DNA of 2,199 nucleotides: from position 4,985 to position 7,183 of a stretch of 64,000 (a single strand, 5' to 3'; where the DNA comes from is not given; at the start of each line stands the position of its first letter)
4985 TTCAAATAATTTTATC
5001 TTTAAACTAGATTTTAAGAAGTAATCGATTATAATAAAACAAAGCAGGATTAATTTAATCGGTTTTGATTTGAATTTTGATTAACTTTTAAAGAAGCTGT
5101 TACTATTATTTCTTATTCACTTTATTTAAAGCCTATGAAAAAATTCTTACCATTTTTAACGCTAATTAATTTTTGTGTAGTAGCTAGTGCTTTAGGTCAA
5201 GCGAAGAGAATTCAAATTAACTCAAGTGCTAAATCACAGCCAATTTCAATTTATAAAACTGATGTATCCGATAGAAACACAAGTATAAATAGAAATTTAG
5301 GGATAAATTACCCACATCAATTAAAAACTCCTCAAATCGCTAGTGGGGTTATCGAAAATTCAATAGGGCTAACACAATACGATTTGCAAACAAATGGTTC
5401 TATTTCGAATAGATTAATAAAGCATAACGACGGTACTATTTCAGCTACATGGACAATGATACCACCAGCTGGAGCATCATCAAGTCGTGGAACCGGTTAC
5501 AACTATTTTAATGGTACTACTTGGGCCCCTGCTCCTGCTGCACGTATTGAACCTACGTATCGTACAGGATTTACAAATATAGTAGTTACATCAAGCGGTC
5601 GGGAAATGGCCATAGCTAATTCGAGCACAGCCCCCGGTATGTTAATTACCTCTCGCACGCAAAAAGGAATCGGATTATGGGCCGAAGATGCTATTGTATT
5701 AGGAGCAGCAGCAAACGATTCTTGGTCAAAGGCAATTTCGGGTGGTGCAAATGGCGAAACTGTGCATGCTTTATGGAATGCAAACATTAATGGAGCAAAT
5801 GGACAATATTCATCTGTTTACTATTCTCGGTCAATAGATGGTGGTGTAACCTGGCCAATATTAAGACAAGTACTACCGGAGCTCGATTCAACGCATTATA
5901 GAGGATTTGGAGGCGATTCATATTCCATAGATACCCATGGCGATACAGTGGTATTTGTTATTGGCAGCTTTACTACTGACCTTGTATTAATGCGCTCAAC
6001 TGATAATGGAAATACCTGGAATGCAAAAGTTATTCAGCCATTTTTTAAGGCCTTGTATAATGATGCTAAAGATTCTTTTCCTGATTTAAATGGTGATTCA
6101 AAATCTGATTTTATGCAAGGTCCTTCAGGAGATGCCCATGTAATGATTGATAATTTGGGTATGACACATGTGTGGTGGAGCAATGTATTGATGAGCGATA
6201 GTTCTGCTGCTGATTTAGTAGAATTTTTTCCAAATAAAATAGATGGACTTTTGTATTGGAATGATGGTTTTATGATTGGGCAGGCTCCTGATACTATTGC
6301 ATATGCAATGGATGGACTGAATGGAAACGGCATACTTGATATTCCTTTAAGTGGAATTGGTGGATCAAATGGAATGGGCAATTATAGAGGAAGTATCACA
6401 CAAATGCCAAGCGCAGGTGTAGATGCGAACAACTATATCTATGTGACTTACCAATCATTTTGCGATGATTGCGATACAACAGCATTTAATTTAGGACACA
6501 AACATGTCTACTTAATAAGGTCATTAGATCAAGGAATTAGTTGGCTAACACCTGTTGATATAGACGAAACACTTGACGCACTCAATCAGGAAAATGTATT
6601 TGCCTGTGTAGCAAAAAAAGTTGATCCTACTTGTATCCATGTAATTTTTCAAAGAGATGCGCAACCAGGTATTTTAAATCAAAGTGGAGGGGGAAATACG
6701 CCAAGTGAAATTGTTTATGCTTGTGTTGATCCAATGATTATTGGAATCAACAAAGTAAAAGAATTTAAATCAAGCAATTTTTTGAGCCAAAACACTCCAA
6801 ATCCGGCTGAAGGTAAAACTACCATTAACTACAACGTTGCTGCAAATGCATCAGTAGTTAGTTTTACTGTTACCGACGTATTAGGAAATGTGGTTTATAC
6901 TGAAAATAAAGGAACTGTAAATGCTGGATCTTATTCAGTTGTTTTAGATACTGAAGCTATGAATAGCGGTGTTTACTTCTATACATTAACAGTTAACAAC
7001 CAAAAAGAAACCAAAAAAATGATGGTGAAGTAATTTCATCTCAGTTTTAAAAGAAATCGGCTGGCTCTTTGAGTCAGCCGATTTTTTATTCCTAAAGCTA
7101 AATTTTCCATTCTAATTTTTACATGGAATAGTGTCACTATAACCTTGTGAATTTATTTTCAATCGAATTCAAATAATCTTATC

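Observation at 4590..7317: Homogenised ~540-nt block (CDS 3' end + 287-nt spacer with terminator and promoter region) repeated at 4590-5134 and 6780-7317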

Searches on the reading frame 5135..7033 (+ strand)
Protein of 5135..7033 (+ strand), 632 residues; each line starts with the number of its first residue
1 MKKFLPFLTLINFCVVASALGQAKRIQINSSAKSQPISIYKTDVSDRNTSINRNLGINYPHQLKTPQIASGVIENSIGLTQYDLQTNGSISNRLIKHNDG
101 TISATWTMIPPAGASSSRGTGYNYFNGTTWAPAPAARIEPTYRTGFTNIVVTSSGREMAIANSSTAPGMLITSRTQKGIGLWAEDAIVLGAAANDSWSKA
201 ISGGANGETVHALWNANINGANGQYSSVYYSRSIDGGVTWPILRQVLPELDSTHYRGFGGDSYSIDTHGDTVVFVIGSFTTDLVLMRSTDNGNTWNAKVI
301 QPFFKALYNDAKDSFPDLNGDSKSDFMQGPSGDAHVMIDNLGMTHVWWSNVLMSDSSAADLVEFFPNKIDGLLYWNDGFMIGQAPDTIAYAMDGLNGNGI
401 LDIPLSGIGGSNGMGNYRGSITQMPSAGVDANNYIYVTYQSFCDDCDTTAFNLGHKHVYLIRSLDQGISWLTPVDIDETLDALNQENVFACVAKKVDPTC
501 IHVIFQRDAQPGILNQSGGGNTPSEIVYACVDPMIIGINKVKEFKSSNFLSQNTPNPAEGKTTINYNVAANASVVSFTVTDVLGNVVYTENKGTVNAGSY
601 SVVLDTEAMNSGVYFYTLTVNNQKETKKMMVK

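Call 4: search_protein_families(library=pfam, proteins=[window:5135-7033:+])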
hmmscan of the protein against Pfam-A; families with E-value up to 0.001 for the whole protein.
window:5135-7033:+ (632 aa): 4 families
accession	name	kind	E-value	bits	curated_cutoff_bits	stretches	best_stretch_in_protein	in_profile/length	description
PF18962.6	Por_Secre_tail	-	6.2e-11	42.9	27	1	555-631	3-75/75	Secretion system C-terminal sorting domain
PF13860.13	FlgD_ig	-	1.1e-06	29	27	1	559-621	9-76/79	FlgD Ig-like domain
PF13585.12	CHU_C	-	6.2e-05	23.5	27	1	548-629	5-82/86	CHU_C Type IX secretion signal domain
PF13088.12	BNR_2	-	0.00081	19.3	31.4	0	172-298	22-153/277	BNR repeat-like domain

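Call 5: search_protein_families(library=ncbifam, proteins=[window:5135-7033:+])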
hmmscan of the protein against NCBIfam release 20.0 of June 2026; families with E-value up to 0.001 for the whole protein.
window:5135-7033:+ (632 aa): 3 families
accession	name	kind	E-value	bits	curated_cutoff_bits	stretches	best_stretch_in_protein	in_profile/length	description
TIGR04183.1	Por_Secre_tail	domain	4.4e-11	42.6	23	1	554-632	2-72/72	T9SS type A sorting domain-containing protein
NF052323.1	T9SSA_dep_M6i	equivalog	1.3e-09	36.6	600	1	553-632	960-1038/1043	T9SS-dependent M6-like inactivated metalloprotease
NF033707.1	T9SS_sortase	equivalog_domain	0.00037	18.3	420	1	552-628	1000-1085/1095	type IX secretion system sortase PorU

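Call 12: find_homologous_proteins(query=window:5135-7033:+)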
Query window:5135-7033:+ (632 aa): 229 proteins with E <= 0.001 among 8000 candidates; the best 120 are listed.
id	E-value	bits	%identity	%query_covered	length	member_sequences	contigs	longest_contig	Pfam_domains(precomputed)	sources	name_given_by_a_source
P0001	0.0e+0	1424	99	100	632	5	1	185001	PF18962.8,PF13860.13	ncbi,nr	ncbi:MAG: T9SS type A sorting domain-containing protein [Bacteroidetes bacterium]|nr:T9SS type A sor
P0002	0.0e+0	1242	86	100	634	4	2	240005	PF18962.8,PF13860.13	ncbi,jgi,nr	ncbi:MAG TPA: T9SS type A sorting domain-containing protein [Bacteroidia bacterium]|nr:T9SS type A s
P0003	2.4e-290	982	69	100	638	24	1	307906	PF18962.8,PF13860.13,PF13088.13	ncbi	-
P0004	2.8e-288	976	70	97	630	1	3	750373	PF13585.13,PF18962.8,PF13860.13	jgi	jgi:hypothetical protein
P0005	3.5e-279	946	67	97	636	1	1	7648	PF18962.8,PF13860.13,PF13088.13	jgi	jgi:hypothetical protein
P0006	4.4e-277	939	65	100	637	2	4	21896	PF18962.8,PF13860.13,PF13088.13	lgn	-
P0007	3.4e-272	923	64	100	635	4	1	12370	PF18962.8,PF13860.13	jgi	-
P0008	1.9e-266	904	64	100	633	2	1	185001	PF18962.8,PF13860.13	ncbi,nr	ncbi:MAG: T9SS type A sorting domain-containing protein [Bacteroidetes bacterium]|nr:T9SS type A sor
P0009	2.2e-254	864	61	100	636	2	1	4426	PF18962.8,PF13088.13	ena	-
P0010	6.8e-252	855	61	100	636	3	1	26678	PF18962.8,PF13860.13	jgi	jgi:hypothetical protein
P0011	8.1e-237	806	57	100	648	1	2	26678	PF18962.8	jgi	jgi:hypothetical protein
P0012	3.7e-223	761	54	100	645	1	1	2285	PF18962.8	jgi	jgi:Secretion system C-terminal sorting domain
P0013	1.4e-222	759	55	98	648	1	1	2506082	PF18962.8,PF13860.13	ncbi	-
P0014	1.6e-218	745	54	100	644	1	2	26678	PF18962.8,PF13860.13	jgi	jgi:hypothetical protein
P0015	5.1e-204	697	52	100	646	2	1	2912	PF18962.8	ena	-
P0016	7.4e-195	667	51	100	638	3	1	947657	PF18962.8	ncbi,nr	ncbi:MAG: T9SS type A sorting domain-containing protein [Bacteroidetes bacterium]|nr:T9SS type A sor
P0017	3.3e-191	655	83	55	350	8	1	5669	PF18962.8,PF13860.13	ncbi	-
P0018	1.0e-189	650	49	100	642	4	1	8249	PF18962.8,PF13810.13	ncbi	-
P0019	1.7e-185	636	49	100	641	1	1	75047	PF18962.8,PF13810.13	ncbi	-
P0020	7.3e-181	621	52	89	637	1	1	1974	PF18962.8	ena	-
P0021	3.9e-179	615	52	89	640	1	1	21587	PF18962.8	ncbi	-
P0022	8.8e-179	614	51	90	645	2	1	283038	PF18962.8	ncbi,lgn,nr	ncbi:MAG: T9SS type A sorting domain-containing protein [Bacteroidetes bacterium]|nr:T9SS type A sor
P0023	2.6e-174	599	48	100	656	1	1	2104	PF18962.8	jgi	-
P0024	5.5e-170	585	48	100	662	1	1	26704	PF18962.8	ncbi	ncbi:MAG: T9SS type A sorting domain-containing protein [Bacteroidia bacterium]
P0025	1.3e-166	574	47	98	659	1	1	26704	PF18962.8,PF13860.13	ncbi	ncbi:MAG: T9SS type A sorting domain-containing protein [Bacteroidia bacterium]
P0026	4.7e-163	562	46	98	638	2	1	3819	PF18962.8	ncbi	-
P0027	4.7e-162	559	46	93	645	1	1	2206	PF18962.8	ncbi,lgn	-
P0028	2.9e-153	530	46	91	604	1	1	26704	PF18962.8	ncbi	ncbi:MAG: T9SS type A sorting domain-containing protein [Bacteroidia bacterium]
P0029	2.8e-151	523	49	88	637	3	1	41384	PF18962.8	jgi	jgi:hypothetical protein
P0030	3.1e-146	506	41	100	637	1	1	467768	PF18962.8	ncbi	-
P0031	4.4e-140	486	44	97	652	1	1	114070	PF13585.13,PF18962.8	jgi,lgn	-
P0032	1.2e-129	452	43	86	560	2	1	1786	PF18962.8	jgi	jgi:hypothetical protein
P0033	4.2e-125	437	42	88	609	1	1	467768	PF18962.8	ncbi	-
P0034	1.3e-122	428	42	100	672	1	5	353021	PF18962.8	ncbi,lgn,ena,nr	ncbi:MAG: T9SS C-terminal target domain-containing protein [Bacteroidetes bacterium]|nr:MAG: T9SS C-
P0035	2.7e-122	427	44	81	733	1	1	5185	PF00801.27,PF18962.8,PF13810.13,PF18911.7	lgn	-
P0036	2.7e-121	424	48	70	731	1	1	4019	PF00801.27,PF18962.8,PF13810.13,PF18911.7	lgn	-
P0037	8.0e-121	423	40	100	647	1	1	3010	PF18962.8,PF13810.13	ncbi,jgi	-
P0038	3.0e-118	414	42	89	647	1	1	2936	PF18962.8,PF13810.13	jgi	-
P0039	4.8e-118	413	40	100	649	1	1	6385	PF18962.8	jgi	jgi:hypothetical protein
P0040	4.2e-114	400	41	92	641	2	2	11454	PF18962.8,PF13860.13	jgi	jgi:hypothetical protein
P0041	4.5e-114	400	41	92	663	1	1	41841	PF18962.8,PF13860.13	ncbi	ncbi:MAG: hypothetical protein RL213_1122 [Bacteroidota bacterium]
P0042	7.1e-114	400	41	84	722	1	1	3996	PF18962.8,PF00041.28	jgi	jgi:hypothetical protein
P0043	2.6e-112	394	42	89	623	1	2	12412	PF18962.8,PF13088.13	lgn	-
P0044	1.1e-107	379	39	100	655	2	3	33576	PF18962.8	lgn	-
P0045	2.4e-106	375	37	100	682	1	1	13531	PF18962.8,PF13088.13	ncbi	-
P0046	3.0e-105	371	38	91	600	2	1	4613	PF18962.8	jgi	-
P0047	3.7e-105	371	37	97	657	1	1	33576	PF18962.8,PF13088.13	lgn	-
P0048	1.9e-104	368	39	100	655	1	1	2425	PF18962.8,PF13088.13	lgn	-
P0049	6.7e-103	363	37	100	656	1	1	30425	PF18962.8,PF13088.13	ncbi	-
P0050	5.2e-102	360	36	100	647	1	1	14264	PF18962.8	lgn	-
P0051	5.9e-102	360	38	88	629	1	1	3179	PF18962.8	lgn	-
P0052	7.7e-99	350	36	100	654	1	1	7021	PF18962.8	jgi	jgi:hypothetical protein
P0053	5.9e-98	347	35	100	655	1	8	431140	PF18962.8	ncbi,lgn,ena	-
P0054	3.4e-97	344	38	88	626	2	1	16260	PF18962.8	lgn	-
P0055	4.1e-97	344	38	88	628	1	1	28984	PF18962.8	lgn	-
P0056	5.8e-96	340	36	97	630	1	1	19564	PF18962.8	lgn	-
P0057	7.1e-96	340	36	89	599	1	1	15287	PF18962.8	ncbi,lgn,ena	-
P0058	9.6e-96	340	37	100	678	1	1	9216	PF18962.8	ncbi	-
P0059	3.1e-95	338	35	88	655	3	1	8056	PF18962.8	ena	-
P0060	1.2e-94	336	36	100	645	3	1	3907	PF18962.8,PF13860.13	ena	-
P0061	1.6e-94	336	38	89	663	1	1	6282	PF18962.8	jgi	jgi:Secretion system C-terminal sorting domain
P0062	9.8e-94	333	35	88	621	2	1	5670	PF18962.8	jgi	jgi:hypothetical protein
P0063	1.5e-93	332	35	98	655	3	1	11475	PF18962.8,PF13860.13,PF13088.13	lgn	-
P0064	6.2e-93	330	35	98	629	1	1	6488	PF18962.8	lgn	-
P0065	1.1e-92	330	34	100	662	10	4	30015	PF18962.8,PF13860.13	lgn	-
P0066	2.3e-92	329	38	88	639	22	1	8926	PF18962.8,PF13860.13,PF13088.13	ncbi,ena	-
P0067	3.6e-92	328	35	91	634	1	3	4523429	PF18962.8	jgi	jgi:hypothetical protein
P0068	9.7e-92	326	37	88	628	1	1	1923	PF18962.8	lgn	-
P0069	3.0e-91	325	35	95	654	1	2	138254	PF18962.8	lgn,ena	-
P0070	2.0e-90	322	35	100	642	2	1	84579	PF21868.4,PF18962.8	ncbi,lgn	ncbi:MAG: T9SS type A sorting domain-containing protein [Bacteroidota bacterium]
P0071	2.5e-90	322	36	93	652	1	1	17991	PF18962.8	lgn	-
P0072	3.0e-90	322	35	100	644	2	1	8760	PF18962.8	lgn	-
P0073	3.5e-90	321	35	98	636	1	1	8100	PF18962.8,PF13860.13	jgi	jgi:hypothetical protein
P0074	6.2e-89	317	34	100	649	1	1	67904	PF18962.8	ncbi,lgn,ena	-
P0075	1.3e-88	316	36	88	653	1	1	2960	PF18962.8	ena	-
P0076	1.5e-88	316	34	100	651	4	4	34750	PF18962.8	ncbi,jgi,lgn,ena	-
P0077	1.6e-88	316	36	88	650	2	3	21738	PF18962.8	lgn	-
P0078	2.5e-88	315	35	88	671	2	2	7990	PF18962.8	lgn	-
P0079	2.6e-88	315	37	86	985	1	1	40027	PF13573.13,PF18962.8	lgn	-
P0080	2.5e-87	312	34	100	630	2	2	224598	PF18962.8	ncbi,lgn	-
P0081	3.9e-87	311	33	99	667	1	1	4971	PF18962.8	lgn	-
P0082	7.3e-87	310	33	100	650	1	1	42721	PF21868.4,PF18962.8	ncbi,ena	-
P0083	7.5e-87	310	33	100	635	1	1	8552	PF18962.8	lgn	-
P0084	3.3e-86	308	34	100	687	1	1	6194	PF18962.8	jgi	-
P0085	5.1e-86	308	36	88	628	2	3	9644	PF18962.8,PF13810.13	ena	-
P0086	6.1e-86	307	33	100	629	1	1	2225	PF18962.8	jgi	jgi:hypothetical protein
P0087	1.6e-85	306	35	88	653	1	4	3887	PF18962.8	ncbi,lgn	-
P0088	8.1e-85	304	33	100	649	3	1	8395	PF18962.8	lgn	-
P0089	2.4e-84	302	35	100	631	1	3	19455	PF18962.8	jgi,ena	-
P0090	3.7e-84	301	35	88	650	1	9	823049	PF18962.8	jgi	jgi:hypothetical protein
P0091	8.0e-84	300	32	97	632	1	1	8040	PF18962.8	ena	-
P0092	1.1e-83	300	34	88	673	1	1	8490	PF18962.8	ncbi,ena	-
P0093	9.9e-83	297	36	88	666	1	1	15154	PF18962.8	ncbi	-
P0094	2.4e-82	295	38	81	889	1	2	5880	PF00963.25,PF18962.8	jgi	jgi:hypothetical protein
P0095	3.1e-82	295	33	100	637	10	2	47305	PF18962.8,PF13088.13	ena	-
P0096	6.1e-82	294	33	100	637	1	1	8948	PF18962.8,PF13088.13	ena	-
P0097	4.2e-81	291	33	100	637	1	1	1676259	PF18962.8,PF13088.13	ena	-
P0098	9.9e-81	290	33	100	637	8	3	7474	PF18962.8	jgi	jgi:hypothetical protein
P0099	6.7e-80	287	33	100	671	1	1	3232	PF18962.8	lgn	-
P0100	7.2e-80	287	33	89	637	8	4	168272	PF18962.8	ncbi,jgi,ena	-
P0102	5.7e-79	284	34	100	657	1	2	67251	PF18962.8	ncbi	-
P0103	1.1e-78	283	32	97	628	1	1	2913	PF18962.8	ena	-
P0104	8.0e-77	277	33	88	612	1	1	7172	PF18962.8,PF13088.13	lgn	-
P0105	1.3e-75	273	35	84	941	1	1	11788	PF13573.13,PF18962.8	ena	-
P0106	1.4e-74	270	38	73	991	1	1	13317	PF18962.8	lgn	-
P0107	2.4e-74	269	34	89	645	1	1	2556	PF18962.8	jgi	jgi:hypothetical protein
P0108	2.5e-74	269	31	100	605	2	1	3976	PF18962.8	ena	-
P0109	2.7e-74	269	33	89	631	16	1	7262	PF18962.8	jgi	jgi:hypothetical protein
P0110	3.6e-74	268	32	90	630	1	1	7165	PF18962.8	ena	-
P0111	8.4e-74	267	32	89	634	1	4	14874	PF18962.8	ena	-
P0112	9.1e-74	267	33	88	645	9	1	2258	PF18962.8,PF13088.13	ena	-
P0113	1.2e-72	263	32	88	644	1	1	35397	PF18962.8,PF13088.13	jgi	-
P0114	8.2e-72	261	31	100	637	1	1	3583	PF18962.8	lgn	-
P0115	1.0e-71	260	32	88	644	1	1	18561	PF18962.8,PF13088.13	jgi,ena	-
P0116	1.1e-71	260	33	79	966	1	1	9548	PF18962.8,PF11589.15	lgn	-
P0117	1.4e-71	260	32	88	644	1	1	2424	PF18962.8,PF13088.13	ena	-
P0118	1.6e-71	260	32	88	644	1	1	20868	PF18962.8,PF13088.13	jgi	-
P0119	1.7e-71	260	32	88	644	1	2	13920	PF18962.8,PF13088.13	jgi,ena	-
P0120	1.9e-71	259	32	88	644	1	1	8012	PF18962.8,PF13088.13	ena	-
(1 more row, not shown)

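Call 13: find_encoding_contigs(protein=P0001, flank=10000, max_places=6)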
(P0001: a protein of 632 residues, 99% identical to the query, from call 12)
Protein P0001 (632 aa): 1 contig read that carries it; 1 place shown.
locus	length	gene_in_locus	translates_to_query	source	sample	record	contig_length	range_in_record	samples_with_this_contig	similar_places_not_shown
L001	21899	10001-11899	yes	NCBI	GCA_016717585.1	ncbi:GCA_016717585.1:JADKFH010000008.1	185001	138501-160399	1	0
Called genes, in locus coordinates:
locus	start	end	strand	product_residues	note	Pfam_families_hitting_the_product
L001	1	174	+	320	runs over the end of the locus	PF00892:EamA, PF06027:SLC35F (faint), PF05653:Mg_trans_NIPA (weak), PF00892:EamA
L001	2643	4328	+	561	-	PF13439:Glyco_transf_4, PF13579:Glyco_trans_4_4 (weak), PF20706:GT4-conflict, PF00534:Glycos_transf_1, PF13692:Glyco_trans_1_4, PF08241:Methyltransf_11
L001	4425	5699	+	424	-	PF01943:Polysacc_synt (faint)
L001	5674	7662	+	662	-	PF13522:GATase_6, PF13537:GATase_7, PF00733:Asn_synthase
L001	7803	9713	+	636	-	PF13860:FlgD_ig (weak), PF18962:Por_Secre_tail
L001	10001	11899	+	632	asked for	PF13860:FlgD_ig (weak), PF18962:Por_Secre_tail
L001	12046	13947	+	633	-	PF13860:FlgD_ig (weak), PF18962:Por_Secre_tail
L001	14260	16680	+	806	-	PF00676:E1_dh, PF02779:Transket_pyr, PF02780:Transketolase_C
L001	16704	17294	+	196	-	PF01467:CTP_transf_like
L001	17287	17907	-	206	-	PF00005:ABC_tran, PF02463:SMC_N (faint), PF13304:AAA_21 (faint)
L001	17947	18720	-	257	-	PF25084:LbH_EIF2B (faint), PF25087:GMPPB_C (weak), PF00132:Hexapep, PF14602:Hexapep_2 (weak), PF00132:Hexapep, PF13720:Acetyltransf_11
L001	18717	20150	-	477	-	PF03331:LpxC, PF22817:ApeP-like (weak), PF07977:FabA, PF22818:ApeI-like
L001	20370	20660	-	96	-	PF00581:Rhodanese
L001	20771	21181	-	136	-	-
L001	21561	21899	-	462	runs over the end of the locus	PF00890:FAD_binding_2 (weak), PF01134:GIDA (weak), PF01266:DAO (faint), PF07992:Pyr_redox_2, PF12831:FAD_oxidored, PF13738:Pyr_redox_3, PF00070:Pyr_redox, PF02852:Pyr_redox_dim, +3 more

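Call 14: find_encoding_contigs(protein=P0002, flank=10000, max_places=6)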
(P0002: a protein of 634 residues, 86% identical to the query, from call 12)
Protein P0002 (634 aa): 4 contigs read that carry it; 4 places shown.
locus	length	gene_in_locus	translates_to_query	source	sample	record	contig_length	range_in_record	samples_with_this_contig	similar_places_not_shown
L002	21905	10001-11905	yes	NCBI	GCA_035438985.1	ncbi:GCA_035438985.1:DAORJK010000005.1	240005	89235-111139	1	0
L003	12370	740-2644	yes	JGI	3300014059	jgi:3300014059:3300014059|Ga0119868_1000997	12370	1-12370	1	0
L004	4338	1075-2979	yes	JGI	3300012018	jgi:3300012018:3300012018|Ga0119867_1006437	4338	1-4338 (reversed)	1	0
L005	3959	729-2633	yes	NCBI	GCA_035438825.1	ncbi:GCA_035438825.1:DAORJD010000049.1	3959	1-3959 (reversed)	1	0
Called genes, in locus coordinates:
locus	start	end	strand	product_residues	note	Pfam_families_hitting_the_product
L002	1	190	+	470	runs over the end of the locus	PF18962:Por_Secre_tail (weak)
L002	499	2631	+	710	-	PF00403:HMA, PF00122:E1-E2_ATPase, PF00702:Hydrolase, PF08282:Hydrolase_3 (faint)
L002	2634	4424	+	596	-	PF13439:Glyco_transf_4, PF13579:Glyco_trans_4_4 (weak), PF20706:GT4-conflict (weak), PF00534:Glycos_transf_1, PF13692:Glyco_trans_1_4, PF08241:Methyltransf_11, PF13649:Methyltransf_25 (faint)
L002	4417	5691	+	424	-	PF01943:Polysacc_synt (faint)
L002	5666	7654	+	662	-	PF13522:GATase_6, PF13537:GATase_7, PF00733:Asn_synthase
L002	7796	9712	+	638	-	PF13088:BNR_2 (faint), PF13860:FlgD_ig (weak), PF18962:Por_Secre_tail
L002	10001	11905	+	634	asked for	PF13860:FlgD_ig (weak), PF18962:Por_Secre_tail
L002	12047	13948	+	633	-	PF13860:FlgD_ig (weak), PF18962:Por_Secre_tail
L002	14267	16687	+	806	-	PF00676:E1_dh, PF02779:Transket_pyr, PF02780:Transketolase_C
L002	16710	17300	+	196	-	PF01467:CTP_transf_like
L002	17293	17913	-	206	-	PF00005:ABC_tran, PF02463:SMC_N (weak), PF13304:AAA_21 (faint)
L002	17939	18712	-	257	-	PF25084:LbH_EIF2B (faint), PF25087:GMPPB_C (weak), PF14602:Hexapep_2 (faint), PF00132:Hexapep, PF13720:Acetyltransf_11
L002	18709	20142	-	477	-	PF03331:LpxC, PF22817:ApeP-like (weak), PF07977:FabA, PF22818:ApeI-like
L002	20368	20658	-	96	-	PF00581:Rhodanese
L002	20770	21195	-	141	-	-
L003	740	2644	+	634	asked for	PF13860:FlgD_ig (weak), PF18962:Por_Secre_tail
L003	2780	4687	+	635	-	PF13860:FlgD_ig (weak), PF18962:Por_Secre_tail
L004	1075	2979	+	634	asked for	PF13860:FlgD_ig (weak), PF18962:Por_Secre_tail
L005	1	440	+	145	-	PF13585:CHU_C (weak), PF13860:FlgD_ig, PF18962:Por_Secre_tail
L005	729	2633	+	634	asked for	PF13860:FlgD_ig (weak), PF18962:Por_Secre_tail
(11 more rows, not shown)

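Call 23: find_encoding_contigs(protein=window:5135-7033:+, flank=10000, max_places=10)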
Protein window:5135-7033:+ (632 aa): no gene with exactly this product is on record in the collection.
